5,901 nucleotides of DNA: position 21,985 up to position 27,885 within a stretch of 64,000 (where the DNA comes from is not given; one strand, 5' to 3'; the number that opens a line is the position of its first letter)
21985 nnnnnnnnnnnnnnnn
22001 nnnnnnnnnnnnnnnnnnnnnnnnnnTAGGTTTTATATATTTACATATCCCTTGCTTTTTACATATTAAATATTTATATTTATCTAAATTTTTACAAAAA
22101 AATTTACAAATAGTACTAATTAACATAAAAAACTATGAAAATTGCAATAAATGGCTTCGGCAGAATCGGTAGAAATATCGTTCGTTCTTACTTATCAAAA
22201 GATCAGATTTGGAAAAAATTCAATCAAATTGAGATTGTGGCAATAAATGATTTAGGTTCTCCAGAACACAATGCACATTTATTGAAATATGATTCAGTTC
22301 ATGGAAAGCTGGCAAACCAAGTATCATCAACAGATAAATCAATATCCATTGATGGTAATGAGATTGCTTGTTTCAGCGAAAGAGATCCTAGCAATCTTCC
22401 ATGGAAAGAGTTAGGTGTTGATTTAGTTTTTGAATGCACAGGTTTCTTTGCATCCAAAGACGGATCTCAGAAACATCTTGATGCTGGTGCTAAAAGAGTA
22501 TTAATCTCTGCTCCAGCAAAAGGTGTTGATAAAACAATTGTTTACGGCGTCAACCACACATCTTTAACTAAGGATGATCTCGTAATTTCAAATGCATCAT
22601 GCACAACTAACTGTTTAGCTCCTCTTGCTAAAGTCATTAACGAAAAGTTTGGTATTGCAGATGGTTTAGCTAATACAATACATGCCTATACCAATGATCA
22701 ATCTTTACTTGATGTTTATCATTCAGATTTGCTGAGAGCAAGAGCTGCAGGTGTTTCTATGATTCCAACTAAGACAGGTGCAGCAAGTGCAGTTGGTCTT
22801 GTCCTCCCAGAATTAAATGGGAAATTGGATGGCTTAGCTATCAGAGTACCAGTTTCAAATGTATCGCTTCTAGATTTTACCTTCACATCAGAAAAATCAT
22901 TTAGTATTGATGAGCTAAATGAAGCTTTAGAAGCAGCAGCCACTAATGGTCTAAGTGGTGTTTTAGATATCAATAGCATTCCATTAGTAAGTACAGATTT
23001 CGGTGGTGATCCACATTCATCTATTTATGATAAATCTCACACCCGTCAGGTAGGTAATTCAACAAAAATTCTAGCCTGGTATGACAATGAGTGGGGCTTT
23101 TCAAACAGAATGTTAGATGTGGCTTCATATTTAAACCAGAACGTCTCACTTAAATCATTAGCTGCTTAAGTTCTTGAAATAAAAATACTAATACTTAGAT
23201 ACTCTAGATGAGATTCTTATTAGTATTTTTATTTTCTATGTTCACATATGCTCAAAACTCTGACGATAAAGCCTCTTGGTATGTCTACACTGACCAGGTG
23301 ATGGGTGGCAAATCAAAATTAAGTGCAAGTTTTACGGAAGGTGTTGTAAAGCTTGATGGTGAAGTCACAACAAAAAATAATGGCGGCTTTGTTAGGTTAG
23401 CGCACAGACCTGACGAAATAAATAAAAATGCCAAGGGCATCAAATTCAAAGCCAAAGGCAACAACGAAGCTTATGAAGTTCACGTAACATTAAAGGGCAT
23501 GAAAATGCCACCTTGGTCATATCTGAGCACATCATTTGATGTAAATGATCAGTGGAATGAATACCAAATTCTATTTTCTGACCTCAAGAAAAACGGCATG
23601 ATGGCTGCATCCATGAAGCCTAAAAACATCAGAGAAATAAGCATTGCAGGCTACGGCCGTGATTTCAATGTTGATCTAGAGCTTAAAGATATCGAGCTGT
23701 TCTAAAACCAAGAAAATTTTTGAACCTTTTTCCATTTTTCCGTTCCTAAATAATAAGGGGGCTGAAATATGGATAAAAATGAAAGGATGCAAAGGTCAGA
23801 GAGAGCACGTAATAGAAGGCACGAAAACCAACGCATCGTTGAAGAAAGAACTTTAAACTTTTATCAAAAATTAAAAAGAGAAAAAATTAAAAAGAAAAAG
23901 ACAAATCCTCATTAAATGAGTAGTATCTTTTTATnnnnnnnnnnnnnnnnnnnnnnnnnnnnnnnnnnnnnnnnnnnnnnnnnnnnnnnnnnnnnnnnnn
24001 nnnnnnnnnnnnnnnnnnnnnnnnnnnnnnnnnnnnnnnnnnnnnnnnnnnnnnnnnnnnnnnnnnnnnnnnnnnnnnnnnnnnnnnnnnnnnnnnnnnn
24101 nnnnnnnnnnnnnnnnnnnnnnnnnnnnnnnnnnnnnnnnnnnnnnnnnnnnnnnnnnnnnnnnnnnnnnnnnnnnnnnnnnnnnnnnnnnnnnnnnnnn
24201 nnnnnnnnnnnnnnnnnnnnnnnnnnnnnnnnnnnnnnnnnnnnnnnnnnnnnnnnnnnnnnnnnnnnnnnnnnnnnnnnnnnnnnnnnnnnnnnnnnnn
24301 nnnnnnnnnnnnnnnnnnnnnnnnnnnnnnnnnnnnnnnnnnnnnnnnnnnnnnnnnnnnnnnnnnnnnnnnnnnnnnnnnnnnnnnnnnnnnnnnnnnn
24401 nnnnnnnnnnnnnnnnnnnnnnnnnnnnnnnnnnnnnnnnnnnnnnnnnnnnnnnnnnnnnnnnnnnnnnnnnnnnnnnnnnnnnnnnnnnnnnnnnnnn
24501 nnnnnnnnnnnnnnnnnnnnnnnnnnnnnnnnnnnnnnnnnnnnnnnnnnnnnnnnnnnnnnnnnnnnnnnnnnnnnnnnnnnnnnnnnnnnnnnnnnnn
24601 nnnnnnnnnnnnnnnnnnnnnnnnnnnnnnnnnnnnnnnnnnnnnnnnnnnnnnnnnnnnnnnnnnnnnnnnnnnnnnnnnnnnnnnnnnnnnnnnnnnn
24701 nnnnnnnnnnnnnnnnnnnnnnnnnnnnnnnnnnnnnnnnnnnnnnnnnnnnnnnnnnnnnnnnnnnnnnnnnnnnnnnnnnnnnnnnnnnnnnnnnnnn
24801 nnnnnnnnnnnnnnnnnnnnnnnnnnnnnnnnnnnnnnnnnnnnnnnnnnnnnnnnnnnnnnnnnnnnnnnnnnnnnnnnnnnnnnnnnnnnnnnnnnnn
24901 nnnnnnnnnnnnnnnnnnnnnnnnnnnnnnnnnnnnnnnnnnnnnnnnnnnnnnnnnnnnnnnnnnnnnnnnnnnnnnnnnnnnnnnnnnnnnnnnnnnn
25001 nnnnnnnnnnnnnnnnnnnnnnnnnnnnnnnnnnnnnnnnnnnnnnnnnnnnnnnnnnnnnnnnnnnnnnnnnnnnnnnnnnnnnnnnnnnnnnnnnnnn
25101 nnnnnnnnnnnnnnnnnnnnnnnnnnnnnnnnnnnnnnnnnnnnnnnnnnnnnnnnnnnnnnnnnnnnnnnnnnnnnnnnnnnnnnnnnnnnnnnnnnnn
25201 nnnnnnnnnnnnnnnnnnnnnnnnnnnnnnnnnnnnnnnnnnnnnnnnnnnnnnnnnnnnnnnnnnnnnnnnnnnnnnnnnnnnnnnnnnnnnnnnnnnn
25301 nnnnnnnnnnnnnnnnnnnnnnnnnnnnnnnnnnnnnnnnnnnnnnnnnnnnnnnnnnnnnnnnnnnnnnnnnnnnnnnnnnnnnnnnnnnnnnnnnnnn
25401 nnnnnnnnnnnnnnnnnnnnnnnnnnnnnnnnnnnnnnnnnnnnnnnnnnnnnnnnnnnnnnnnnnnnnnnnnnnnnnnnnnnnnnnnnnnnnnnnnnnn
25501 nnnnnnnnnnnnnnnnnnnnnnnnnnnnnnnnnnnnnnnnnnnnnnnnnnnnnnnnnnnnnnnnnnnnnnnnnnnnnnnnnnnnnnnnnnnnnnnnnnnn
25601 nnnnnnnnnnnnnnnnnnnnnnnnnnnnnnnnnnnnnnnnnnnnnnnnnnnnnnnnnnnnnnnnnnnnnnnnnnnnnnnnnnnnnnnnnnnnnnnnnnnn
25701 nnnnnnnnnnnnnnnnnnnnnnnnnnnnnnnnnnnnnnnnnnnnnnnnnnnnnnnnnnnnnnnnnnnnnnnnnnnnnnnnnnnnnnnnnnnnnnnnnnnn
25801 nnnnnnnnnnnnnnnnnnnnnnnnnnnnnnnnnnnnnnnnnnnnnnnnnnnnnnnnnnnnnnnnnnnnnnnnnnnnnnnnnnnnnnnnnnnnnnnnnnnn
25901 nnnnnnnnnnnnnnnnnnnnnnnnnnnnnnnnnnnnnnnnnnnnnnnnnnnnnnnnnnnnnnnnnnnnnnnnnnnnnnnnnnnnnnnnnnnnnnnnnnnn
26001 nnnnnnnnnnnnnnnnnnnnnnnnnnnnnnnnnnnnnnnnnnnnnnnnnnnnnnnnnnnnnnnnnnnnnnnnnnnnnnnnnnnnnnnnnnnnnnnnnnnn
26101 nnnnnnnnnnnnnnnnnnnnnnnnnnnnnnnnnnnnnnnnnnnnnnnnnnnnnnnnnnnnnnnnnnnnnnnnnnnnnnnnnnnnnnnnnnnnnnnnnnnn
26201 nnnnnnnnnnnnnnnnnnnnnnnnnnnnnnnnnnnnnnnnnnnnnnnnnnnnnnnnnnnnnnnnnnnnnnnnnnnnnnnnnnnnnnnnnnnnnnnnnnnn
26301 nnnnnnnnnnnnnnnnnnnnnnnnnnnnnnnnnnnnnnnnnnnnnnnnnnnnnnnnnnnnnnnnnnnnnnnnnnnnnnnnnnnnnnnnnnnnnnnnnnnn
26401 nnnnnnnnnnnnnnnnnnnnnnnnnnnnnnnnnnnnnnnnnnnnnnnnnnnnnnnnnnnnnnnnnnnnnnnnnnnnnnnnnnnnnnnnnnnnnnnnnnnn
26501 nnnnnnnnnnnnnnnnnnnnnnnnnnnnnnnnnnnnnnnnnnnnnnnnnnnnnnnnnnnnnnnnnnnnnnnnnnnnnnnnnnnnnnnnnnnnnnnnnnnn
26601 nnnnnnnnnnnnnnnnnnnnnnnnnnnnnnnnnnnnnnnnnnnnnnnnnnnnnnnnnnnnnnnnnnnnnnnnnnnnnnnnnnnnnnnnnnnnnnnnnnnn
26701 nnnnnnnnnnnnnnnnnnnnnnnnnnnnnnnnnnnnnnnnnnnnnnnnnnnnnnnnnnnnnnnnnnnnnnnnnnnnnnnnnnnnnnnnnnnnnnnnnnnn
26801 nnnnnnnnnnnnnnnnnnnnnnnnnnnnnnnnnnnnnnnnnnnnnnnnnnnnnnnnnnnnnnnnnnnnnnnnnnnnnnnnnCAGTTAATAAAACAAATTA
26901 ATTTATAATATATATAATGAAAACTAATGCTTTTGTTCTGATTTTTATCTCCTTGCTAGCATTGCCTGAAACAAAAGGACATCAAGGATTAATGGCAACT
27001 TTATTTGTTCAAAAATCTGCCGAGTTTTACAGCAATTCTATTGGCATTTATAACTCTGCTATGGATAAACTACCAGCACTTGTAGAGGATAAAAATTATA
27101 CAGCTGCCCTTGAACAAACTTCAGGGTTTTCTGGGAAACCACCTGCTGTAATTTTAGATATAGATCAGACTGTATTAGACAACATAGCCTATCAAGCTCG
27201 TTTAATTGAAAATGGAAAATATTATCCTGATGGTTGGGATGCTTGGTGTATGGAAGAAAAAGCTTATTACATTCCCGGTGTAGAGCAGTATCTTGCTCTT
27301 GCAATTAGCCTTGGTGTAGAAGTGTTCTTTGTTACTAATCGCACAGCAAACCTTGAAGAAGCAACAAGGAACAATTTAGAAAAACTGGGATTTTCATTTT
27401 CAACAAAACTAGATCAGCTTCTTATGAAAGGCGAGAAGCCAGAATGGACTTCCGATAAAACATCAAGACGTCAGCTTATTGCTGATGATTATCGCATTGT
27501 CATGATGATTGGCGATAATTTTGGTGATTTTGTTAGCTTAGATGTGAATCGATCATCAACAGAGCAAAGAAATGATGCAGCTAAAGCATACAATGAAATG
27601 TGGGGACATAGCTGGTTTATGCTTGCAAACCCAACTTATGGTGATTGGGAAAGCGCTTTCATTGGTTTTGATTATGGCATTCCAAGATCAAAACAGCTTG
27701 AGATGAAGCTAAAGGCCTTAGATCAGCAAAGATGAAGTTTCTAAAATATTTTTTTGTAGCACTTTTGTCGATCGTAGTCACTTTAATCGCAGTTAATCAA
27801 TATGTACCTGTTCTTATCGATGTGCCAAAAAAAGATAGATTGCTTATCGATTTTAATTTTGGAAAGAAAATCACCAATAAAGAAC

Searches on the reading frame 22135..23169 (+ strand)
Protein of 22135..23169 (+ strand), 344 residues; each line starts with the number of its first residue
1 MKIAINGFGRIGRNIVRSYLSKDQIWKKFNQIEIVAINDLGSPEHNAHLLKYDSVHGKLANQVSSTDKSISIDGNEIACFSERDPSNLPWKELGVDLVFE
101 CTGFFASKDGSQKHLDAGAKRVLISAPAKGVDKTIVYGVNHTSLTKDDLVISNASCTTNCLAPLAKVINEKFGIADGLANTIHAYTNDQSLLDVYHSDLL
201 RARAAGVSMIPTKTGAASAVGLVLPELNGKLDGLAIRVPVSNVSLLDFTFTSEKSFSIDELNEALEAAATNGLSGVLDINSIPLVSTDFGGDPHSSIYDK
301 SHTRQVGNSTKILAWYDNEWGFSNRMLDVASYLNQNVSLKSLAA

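Call 3: search_protein_families(library=pfam, proteins=[window:22135-23169:+], max_evalue=0.01)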
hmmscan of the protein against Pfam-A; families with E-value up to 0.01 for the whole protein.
window:22135-23169:+ (344 aa): 2 families
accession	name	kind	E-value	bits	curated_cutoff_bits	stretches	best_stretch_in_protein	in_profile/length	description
PF02800.25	Gp_dh_C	-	7e-57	191.9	24.4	1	161-316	1-158/158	Glyceraldehyde 3-phosphate dehydrogenase, C-terminal domain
PF00044.30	Gp_dh_N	-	4.4e-38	130.1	31.7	1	1-107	1-100/101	Glyceraldehyde 3-phosphate dehydrogenase, NAD binding domain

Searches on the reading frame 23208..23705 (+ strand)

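Call 3: search_protein_families(library=pfam, proteins=[window:23208-23705:+], max_evalue=0.01)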
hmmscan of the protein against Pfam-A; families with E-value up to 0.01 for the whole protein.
window:23208-23705:+ (165 aa): 1 family
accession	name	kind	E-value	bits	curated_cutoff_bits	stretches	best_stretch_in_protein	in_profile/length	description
PF08547.18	CIA30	-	9.1e-17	62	24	1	17-147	5-144/157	Complex I intermediate-associated protein 30 (CIA30)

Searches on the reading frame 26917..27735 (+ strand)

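Call 65: search_protein_families(library=pfam, proteins=[window:26917-27735:+], max_evalue=0.0001)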
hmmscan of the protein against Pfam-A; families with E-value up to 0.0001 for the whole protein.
window:26917-27735:+ (272 aa): 2 families
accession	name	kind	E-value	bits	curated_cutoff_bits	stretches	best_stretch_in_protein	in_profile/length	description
PF03767.20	Acid_phosphat_B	-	3.6e-39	135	27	1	60-244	65-230/230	HAD superfamily, subfamily IIIB (Acid phosphatase)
PF13344.12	Hydrolase_6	-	3.3e-05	24.3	27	1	118-163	15-60/101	Haloacid dehalogenase-like hydrolase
